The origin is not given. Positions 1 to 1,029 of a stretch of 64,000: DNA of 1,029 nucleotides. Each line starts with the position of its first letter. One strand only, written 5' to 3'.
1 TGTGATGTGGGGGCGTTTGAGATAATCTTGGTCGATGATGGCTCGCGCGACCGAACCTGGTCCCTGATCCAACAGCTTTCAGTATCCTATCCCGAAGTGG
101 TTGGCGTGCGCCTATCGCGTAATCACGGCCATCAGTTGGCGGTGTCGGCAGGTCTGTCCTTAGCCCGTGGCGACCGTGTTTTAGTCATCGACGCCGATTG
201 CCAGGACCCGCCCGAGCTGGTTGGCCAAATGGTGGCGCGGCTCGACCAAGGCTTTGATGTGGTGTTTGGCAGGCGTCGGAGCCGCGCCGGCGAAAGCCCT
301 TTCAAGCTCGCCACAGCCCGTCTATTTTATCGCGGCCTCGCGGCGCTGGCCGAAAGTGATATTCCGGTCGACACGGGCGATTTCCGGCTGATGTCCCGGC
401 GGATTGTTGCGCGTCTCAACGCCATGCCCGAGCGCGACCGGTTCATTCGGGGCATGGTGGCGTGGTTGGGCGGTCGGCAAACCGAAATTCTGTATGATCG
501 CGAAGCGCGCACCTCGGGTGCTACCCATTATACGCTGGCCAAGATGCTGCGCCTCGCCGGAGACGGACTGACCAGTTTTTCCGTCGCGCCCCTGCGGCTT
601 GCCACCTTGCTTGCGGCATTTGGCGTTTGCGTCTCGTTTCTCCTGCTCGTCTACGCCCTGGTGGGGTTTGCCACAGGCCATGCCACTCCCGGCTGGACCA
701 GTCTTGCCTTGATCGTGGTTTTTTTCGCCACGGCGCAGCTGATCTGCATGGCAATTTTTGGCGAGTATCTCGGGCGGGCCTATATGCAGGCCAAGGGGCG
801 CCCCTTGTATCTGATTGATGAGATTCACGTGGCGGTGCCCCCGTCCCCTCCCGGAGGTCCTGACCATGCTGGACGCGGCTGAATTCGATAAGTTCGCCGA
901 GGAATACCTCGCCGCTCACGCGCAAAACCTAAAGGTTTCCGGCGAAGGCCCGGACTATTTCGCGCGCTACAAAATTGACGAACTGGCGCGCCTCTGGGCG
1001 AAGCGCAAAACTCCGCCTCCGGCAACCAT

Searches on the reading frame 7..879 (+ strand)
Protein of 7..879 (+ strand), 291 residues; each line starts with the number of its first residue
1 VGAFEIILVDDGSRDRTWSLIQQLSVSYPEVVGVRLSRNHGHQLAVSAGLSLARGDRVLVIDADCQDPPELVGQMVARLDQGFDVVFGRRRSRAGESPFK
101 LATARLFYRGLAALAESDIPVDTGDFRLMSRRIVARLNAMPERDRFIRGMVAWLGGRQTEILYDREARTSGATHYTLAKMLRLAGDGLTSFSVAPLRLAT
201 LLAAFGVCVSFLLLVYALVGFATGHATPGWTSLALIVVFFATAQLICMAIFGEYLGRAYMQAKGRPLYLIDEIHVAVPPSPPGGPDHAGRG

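Call 74: search_protein_families(library=pfam, alignment_id=A8, max_evalue=0.00001)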
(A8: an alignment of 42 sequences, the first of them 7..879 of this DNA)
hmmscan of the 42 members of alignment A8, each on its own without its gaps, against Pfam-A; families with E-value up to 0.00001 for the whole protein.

A. member 1, window:7-879:+ (291 aa): 2 families
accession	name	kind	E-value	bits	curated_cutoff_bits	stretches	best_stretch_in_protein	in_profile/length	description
PF00535.33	Glycos_transf_2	-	3e-27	96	23.3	1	4-135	28-165/168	Glycosyl transferase family 2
PF13641.12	Glyco_tranf_2_3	-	9.2e-08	32.8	27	1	2-170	29-212/230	Glycosyltransferase like family 2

B. families by the number of members that match (of 42 scanned): 64 families (the first 25 are shown)
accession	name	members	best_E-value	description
PF12705.13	PDDEXK_1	2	7.5e-19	PD-(D/E)XK nuclease superfamily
PF00342.24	PGI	1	2e-180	Phosphoglucose isomerase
PF00171.27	Aldedh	1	6e-151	Aldehyde dehydrogenase family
PF00108.29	Thiolase_N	1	2.7e-102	Thiolase, N-terminal domain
PF02548.21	Pantoate_transf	1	5.2e-102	Ketopantoate hydroxymethyltransferase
PF02569.21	Pantoate_ligase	1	7.5e-98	Pantoate-beta-alanine ligase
PF20979.2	Arginosuc_syn_C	1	1.6e-80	Arginosuccinate synthase C-terminal domain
PF07992.20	Pyr_redox_2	1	1e-65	Pyridine nucleotide-disulphide oxidoreductase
PF10101.14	DUF2339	1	8.5e-65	Predicted membrane protein (DUF2339)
PF02882.25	THF_DHG_CYH_C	1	3.5e-64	Tetrahydrofolate dehydrogenase/cyclohydrolase, NAD(P)-binding domain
PF00764.25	Arginosuc_synth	1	2.9e-63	Arginosuccinate synthase N-terminal HUP domain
PF16252.10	DUF4908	1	9.3e-58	Domain of unknown function (DUF4908)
PF02803.24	Thiolase_C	1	7.4e-51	Thiolase, C-terminal domain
PF03602.21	Cons_hypoth95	1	2.2e-48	Conserved hypothetical protein 95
PF03576.19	Peptidase_S58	1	6.7e-44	Peptidase family S58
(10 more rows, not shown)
